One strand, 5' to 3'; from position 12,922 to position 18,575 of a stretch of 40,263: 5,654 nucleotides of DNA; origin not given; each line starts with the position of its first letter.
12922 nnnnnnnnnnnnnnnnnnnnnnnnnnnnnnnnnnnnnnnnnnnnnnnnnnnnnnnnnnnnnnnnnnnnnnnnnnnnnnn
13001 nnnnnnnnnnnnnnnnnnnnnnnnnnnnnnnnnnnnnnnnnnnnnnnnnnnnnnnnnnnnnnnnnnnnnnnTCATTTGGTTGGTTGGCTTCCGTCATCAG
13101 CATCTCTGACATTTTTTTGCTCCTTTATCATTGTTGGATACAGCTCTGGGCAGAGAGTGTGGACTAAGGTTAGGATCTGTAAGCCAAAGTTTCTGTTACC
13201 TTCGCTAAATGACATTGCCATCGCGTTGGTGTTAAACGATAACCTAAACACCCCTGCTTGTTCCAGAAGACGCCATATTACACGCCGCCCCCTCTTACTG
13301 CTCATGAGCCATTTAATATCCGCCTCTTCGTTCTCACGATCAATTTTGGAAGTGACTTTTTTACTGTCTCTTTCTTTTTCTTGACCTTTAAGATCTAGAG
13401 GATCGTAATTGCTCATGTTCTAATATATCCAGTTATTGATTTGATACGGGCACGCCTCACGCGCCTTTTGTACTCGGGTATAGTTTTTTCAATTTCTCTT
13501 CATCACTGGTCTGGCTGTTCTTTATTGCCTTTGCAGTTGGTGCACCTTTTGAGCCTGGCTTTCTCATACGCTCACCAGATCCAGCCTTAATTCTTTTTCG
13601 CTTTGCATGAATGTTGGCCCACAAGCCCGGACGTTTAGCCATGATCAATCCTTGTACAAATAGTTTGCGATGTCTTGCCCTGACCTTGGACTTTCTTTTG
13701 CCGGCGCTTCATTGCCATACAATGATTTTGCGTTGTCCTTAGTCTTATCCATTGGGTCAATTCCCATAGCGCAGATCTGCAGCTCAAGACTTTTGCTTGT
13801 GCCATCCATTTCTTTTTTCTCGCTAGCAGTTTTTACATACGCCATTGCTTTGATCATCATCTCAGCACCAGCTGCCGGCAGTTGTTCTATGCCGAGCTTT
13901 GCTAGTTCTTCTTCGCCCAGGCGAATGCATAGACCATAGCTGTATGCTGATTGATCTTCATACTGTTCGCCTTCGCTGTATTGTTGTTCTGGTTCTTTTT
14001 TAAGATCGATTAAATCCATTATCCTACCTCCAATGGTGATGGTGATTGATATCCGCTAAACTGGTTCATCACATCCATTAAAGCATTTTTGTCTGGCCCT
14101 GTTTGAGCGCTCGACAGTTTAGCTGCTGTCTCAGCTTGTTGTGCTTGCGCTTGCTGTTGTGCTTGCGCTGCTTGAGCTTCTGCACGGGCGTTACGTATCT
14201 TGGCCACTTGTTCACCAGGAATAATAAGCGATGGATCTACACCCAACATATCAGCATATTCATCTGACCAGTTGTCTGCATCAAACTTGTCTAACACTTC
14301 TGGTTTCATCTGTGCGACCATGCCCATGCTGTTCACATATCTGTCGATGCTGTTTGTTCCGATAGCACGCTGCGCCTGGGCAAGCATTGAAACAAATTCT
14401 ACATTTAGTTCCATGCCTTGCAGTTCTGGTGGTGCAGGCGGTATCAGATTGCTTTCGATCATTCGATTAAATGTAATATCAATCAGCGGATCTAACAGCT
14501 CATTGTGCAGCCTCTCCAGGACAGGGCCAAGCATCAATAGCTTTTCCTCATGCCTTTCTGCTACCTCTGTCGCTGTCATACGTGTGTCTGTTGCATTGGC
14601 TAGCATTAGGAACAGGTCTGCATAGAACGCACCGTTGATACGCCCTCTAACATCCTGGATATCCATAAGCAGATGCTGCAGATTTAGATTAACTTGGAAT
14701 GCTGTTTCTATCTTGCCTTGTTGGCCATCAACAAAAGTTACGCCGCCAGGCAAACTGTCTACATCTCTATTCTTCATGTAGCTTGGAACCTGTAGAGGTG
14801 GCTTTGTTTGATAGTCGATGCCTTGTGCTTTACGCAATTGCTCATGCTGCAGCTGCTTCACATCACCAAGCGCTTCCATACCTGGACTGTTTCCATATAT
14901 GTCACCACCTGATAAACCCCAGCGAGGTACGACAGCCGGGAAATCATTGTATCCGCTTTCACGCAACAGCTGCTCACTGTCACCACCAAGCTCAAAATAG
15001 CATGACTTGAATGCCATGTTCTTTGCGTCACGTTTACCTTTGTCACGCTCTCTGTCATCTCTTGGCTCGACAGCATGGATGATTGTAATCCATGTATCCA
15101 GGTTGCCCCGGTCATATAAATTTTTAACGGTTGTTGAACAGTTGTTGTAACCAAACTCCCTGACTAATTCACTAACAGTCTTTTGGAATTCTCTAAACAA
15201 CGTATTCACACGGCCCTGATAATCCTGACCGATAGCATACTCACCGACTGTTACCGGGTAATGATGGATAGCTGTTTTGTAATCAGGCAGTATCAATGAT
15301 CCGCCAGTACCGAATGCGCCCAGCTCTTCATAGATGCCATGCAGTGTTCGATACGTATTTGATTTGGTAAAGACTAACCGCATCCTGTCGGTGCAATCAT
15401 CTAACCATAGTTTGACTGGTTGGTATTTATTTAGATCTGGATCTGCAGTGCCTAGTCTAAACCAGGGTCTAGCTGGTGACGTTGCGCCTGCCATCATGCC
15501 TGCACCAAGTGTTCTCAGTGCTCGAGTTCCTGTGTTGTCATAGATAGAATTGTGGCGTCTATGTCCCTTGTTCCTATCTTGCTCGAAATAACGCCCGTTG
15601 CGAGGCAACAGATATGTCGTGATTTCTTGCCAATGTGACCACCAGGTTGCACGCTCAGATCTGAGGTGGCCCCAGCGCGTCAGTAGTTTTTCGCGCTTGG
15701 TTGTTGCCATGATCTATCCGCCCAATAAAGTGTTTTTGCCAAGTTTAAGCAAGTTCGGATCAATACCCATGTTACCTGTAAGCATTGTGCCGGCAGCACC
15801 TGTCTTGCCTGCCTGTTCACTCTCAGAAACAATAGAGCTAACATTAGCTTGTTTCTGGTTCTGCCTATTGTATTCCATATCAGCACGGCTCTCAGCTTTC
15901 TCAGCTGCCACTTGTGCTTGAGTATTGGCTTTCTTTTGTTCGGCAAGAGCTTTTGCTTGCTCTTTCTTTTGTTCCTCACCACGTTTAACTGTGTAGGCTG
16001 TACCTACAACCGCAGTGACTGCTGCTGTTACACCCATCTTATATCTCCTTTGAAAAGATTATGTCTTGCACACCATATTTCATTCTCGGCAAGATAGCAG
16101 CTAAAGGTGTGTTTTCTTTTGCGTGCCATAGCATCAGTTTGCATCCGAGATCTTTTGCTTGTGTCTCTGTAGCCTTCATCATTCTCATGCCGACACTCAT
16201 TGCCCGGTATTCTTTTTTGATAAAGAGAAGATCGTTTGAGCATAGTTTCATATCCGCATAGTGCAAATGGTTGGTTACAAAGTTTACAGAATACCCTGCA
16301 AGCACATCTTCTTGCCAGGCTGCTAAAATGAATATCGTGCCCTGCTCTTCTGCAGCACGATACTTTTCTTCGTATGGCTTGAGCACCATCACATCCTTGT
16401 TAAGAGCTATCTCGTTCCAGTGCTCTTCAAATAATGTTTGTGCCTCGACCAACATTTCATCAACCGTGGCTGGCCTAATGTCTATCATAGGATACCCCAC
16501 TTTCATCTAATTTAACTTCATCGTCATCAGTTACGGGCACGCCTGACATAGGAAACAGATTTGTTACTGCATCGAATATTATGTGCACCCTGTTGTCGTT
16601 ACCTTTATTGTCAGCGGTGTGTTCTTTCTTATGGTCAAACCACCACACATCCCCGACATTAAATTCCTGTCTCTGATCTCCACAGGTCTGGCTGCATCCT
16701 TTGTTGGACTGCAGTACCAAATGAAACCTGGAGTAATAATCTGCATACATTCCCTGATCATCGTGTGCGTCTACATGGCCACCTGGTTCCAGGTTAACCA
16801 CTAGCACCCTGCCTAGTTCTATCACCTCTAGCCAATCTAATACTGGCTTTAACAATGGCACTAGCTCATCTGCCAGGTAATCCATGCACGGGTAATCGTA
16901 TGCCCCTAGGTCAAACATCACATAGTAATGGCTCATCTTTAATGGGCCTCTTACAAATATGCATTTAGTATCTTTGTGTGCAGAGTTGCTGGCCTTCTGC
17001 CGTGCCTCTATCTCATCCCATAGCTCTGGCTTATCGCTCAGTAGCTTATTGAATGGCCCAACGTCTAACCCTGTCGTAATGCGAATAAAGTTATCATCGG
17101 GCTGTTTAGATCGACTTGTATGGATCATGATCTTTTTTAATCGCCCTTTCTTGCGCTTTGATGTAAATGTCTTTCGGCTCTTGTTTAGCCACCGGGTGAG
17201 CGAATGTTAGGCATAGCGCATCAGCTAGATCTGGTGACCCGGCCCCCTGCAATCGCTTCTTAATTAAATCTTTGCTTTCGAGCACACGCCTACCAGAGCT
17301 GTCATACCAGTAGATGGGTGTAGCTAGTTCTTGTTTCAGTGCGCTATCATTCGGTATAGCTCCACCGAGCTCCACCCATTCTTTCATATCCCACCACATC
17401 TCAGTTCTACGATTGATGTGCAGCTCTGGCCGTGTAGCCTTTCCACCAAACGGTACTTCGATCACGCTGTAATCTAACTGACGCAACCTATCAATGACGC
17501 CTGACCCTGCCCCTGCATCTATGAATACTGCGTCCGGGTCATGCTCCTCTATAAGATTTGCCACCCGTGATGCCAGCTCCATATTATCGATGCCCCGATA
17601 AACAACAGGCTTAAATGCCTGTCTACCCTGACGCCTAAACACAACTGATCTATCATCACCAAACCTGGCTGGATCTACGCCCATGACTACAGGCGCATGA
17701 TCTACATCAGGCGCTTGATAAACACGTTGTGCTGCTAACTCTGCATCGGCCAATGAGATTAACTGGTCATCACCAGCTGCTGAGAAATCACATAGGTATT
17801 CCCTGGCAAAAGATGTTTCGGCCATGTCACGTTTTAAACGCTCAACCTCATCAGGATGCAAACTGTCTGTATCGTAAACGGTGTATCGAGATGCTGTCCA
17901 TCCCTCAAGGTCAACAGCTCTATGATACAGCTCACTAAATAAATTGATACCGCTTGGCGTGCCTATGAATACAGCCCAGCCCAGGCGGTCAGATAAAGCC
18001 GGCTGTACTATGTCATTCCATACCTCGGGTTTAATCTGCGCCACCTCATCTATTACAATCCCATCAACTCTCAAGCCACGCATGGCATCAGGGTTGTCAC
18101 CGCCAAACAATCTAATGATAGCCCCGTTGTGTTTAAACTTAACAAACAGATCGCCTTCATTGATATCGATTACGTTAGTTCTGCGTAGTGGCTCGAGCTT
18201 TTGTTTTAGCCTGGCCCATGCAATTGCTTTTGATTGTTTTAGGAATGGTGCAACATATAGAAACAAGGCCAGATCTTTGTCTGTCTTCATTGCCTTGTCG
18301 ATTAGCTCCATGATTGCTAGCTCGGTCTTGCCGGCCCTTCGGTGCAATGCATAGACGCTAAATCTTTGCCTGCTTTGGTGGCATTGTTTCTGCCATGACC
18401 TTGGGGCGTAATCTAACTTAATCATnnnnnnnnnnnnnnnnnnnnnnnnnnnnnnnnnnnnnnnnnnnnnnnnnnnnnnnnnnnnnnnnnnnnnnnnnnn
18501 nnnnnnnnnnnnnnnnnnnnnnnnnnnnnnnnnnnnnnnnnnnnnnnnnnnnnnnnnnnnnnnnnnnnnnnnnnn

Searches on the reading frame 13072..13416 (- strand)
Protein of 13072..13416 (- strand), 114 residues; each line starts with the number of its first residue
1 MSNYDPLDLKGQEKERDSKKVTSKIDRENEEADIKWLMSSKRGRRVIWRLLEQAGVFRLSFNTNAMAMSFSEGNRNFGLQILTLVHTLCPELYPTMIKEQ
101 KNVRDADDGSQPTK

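Call 8: search_protein_families(library=pfam, proteins=[window:13072-13416:-], max_evalue=0.01)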
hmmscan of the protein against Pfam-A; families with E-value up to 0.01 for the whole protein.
window:13072-13416:- (114 aa): 1 family
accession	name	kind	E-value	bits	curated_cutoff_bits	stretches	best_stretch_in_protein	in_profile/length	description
PF25181.1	Phage_Bbp19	-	7.7e-18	64.5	25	1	35-98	2-61/61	Bbp19-like phage protein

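Call 9: search_protein_families(library=phrogs, proteins=[window:13072-13416:-], max_evalue=0.001)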
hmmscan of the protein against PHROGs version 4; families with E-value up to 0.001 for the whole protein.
window:13072-13416:- (114 aa): 2 families
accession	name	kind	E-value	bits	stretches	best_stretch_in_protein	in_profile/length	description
phrog_528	-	unknown function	6.4e-32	110.3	1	11-102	5-96/98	-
phrog_14772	-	unknown function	7.7e-05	23.6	1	20-85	22-88/105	-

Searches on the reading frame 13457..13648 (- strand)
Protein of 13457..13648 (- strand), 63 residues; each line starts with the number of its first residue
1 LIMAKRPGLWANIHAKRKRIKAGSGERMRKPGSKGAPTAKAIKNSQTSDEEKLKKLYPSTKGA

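Call 8: search_protein_families(library=pfam, proteins=[window:13457-13648:-], max_evalue=0.01)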
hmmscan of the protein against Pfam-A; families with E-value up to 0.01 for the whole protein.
window:13457-13648:- (63 aa): 0 families

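Call 9: search_protein_families(library=phrogs, proteins=[window:13457-13648:-], max_evalue=0.001)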
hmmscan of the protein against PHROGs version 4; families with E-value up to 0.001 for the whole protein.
window:13457-13648:- (63 aa): 4 families
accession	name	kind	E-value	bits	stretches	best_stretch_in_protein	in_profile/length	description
phrog_16028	-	unknown function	6.4e-22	78.6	1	6-45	3-42/50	-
phrog_11180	-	unknown function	1e-05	27.1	1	5-53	13-56/141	-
phrog_28131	-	unknown function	0.00028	21.1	1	3-43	1-36/372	-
phrog_22379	-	unknown function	0.00064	20.1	1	6-51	339-380/435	-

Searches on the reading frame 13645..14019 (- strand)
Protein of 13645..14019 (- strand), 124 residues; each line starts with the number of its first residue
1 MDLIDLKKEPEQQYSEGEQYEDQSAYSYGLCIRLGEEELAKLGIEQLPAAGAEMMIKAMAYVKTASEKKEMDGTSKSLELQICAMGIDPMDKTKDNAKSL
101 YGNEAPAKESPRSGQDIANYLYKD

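Call 11: search_protein_families(library=pfam, proteins=[window:13645-14019:-], max_evalue=0.01)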
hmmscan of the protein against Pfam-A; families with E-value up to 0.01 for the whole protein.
window:13645-14019:- (124 aa): 1 family
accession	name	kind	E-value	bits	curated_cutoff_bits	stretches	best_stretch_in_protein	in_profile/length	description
PF21628.3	Gp10-like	-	7.9e-16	58.6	27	1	16-99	12-93/98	Major coat protein-like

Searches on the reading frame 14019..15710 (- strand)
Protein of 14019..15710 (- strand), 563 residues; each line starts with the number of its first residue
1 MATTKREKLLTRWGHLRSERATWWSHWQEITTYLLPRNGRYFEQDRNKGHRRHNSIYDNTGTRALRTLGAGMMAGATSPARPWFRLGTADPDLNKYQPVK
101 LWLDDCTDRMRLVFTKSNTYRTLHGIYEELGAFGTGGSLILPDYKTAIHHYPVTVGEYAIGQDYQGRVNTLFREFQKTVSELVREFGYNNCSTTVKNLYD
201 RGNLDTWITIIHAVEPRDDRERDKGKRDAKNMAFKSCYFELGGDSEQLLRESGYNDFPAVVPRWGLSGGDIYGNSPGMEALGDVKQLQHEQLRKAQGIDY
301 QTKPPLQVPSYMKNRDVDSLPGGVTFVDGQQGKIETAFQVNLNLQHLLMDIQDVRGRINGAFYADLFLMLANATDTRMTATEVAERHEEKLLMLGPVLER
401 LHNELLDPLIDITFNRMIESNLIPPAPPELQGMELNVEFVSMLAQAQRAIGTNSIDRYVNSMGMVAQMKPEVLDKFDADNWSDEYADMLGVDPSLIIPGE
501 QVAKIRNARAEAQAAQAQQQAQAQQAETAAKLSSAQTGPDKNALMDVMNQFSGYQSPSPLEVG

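Call 11: search_protein_families(library=pfam, proteins=[window:14019-15710:-], max_evalue=0.01)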
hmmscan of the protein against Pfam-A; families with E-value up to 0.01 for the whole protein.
window:14019-15710:- (563 aa): 1 family
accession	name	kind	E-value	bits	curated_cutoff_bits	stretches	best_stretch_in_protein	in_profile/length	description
PF12236.14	Head-tail_con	-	3.4e-183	610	27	1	6-496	1-489/489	Bacteriophage head to tail connecting protein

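Call 13: find_related_loci(query=window:14019-15710:-, collection=viral_contigs, flank=10000)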
Query window:14019-15710:- (563 aa) in viral_contigs; peptide patterns used: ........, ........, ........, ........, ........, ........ (x = any residue, [..] = any of these).
345 stretches matched a pattern; 342 encode a relative of the query (tblastn E <= 1e-3); the best 80 are kept; 80 distinct loci.
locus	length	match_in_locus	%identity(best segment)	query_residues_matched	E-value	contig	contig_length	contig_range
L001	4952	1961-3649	100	1-563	0e+0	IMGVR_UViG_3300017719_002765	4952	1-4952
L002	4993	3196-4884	100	1-563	0e+0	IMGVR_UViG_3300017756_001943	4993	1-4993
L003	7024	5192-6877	95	1-562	0e+0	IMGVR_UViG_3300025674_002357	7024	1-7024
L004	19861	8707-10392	95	1-562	0e+0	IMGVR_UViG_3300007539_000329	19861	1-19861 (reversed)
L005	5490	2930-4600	86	4-562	0e+0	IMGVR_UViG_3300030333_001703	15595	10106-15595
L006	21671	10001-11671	85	4-562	0e+0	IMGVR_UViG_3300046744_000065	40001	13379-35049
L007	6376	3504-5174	85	4-562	0e+0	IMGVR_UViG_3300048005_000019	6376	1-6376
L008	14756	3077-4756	85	1-562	0e+0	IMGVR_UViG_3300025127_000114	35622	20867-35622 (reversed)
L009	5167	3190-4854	83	4-562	0e+0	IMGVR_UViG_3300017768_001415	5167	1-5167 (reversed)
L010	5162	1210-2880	84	4-562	0e+0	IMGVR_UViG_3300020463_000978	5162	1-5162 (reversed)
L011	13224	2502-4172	85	4-562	0e+0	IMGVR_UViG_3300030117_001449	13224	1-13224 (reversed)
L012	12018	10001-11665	86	4-562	0e+0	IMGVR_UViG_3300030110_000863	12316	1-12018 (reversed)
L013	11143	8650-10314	85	4-562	0e+0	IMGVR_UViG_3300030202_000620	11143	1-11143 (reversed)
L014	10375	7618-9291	85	1-562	0e+0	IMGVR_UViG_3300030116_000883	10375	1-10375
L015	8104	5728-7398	84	4-562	0e+0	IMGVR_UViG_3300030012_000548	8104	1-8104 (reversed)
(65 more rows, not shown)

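Call 17: search_dna_similar(query=window:14019-15710:-, collection=phages, mode=protein, max_rows=40)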
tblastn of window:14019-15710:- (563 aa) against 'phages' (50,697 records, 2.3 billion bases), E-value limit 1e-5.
Records with a match: 200; places in all: 201; records where one place covers at least 80% of the query: 194.
Best place of each record, by identity: 60-80% 9; <60% 191.
By first word of the organism name: Vibrio 45; Pelagibacter 23; Pseudomonas 16; Escherichia 15; Xanthomonas 15; Caudoviricetes 12; Salmonella 12; Acinetobacter 6; Liberibacter 6; Bordetella 5; and 22 more.
By host as written in the record: - 56; Candidatus Pelagibacter ubique HTCC1062 14; Vibrio cholerae 2095 9; Vibrio cholerae 7; Xanthomonas albilineans CFBP2523 6; Pseudomonas aeruginosa PA14 5; Escherichia coli O157:H7 4; Candidatus Pelagibacter sp. HTCC1062 4; and 66 more.
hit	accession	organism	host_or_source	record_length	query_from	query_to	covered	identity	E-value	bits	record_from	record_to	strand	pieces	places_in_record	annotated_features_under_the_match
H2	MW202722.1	Caudoviricetes sp.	Manatee Spring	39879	7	562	99%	75.0%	0e+0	841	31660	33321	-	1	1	head to tail connecting protein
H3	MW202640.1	Caudoviricetes sp.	Manatee Spring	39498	6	557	98%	73.7%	0e+0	829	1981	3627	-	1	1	head to tail connecting protein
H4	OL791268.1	Phage zth2-2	-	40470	5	559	99%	71.6%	0e+0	813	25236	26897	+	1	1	record has no annotation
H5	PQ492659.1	Limnohabitans phage DC33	Limnohabitans sp. DCL3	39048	5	557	98%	71.5%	0e+0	806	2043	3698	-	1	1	hypothetical protein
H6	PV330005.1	Bordetella phage vB_BbrP_003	Bordetella bronchiseptica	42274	4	554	98%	64.6%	0e+0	724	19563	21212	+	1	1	collar head-to-tail connector protein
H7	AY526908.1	Bordetella phage BMP-1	-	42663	4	554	98%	64.4%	0e+0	724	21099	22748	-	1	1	none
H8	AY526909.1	Bordetella phage BIP-1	-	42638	4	554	98%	64.4%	0e+0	724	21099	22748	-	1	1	none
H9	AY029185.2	Bordetella phage BPP-1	-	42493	4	554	98%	64.4%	0e+0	724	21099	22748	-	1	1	bbp21: Bbp21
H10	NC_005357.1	Bordetella phage BPP-1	Bordetella bronchiseptica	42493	4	554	98%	64.4%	0e+0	724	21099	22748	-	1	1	head-tail adaptor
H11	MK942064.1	Caulobacter phage Jess A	Caulobacter vibrioides CB15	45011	4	554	98%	54.5%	3e-175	555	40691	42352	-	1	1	head-tail connector protein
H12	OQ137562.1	Caulobacter phage RapA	Caulobacter vibrioides CB15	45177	4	554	98%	54.5%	3e-175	555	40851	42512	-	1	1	RapA_gp054c: head-to-tail connector protein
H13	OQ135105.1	Caulobacter phage BL94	Caulobacter vibrioides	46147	4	554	98%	54.5%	1e-174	553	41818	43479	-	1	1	BL94_gp051c: head-to-tail connector protein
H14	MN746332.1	Caulobacter phage SR18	Caulobacter vibrioides CB15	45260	10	554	97%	54.5%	8e-173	548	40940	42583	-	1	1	head to tail connecting protein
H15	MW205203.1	Enterobacter phage BUCT554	Enterobacter cloacae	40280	1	555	99%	44.8%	3e-143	462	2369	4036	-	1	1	head-to-tail connector protein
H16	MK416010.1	Klebsiella phage ST11-OXA245phi3.2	Klebsiella pneumoniae ST11-OXA245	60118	2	502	89%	48.1%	3e-147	474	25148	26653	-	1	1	tail protein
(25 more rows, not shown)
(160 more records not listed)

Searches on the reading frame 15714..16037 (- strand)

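Call 11: search_protein_families(library=pfam, proteins=[window:15714-16037:-], max_evalue=0.01)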
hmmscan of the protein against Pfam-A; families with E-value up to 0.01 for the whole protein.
window:15714-16037:- (107 aa): 1 family
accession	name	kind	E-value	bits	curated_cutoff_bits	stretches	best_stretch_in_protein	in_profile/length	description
PF10148.15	SCHIP-1_C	-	0.0041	17.4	23.5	1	20-73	104-159/244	Schwannomin-interacting protein 1, C-terminal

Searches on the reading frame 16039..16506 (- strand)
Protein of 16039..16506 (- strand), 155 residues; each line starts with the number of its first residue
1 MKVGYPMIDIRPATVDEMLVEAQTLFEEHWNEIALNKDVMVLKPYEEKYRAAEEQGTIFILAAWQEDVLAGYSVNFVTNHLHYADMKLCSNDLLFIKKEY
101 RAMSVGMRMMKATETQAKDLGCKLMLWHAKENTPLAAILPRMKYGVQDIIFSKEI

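Call 11: search_protein_families(library=pfam, proteins=[window:16039-16506:-], max_evalue=0.01)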
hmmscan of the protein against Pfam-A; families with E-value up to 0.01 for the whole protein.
window:16039-16506:- (155 aa): 3 families
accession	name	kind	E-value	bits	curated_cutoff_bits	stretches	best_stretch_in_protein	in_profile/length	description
PF00583.31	Acetyltransf_1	-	2.4e-06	28.3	20.7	1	47-135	25-107/116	Acetyltransferase (GNAT) family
PF13508.13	Acetyltransf_7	-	0.0012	19.6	27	1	61-129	6-67/84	Acetyltransferase (GNAT) domain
PF13673.13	Acetyltransf_10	-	0.0061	17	23.6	0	47-119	20-82/128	Acetyltransferase (GNAT) domain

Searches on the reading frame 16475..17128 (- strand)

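Call 8: search_protein_families(library=pfam, proteins=[window:16475-17128:-], max_evalue=0.01)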
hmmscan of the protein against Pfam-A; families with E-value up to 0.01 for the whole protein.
window:16475-17128:- (217 aa): 1 family
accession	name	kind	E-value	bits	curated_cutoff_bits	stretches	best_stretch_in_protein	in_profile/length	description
PF05118.21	Asp_Arg_Hydrox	-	2.8e-14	53.7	22.6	1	103-187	73-154/157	Aspartyl/Asparaginyl beta-hydroxylase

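Call 9: search_protein_families(library=phrogs, proteins=[window:16475-17128:-], max_evalue=0.001)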
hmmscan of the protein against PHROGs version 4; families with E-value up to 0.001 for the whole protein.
window:16475-17128:- (217 aa): 1 family
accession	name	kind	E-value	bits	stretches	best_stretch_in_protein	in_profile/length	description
phrog_32420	-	unknown function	2.9e-05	25.2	1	111-187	101-175/180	-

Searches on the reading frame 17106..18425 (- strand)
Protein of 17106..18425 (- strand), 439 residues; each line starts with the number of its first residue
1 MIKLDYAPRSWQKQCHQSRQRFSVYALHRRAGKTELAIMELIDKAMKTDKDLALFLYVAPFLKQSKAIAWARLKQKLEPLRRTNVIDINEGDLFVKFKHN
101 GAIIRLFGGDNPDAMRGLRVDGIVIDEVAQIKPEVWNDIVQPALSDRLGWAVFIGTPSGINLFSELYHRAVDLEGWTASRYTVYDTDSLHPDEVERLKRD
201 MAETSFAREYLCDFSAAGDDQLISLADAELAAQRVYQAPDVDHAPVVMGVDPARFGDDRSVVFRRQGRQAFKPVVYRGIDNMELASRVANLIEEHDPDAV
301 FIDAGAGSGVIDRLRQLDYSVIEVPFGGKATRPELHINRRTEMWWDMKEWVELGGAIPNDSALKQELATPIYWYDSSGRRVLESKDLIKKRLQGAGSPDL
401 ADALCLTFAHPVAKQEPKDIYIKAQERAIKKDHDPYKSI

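Call 11: search_protein_families(library=pfam, proteins=[window:17106-18425:-], max_evalue=0.01)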
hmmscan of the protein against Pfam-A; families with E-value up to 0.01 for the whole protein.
window:17106-18425:- (439 aa): 1 family
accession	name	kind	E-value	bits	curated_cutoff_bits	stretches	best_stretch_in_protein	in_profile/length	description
PF03237.21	Terminase_6N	-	5.9e-09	36.3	22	1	29-218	6-203/215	Terminase large subunit, T4likevirus-type, N-terminal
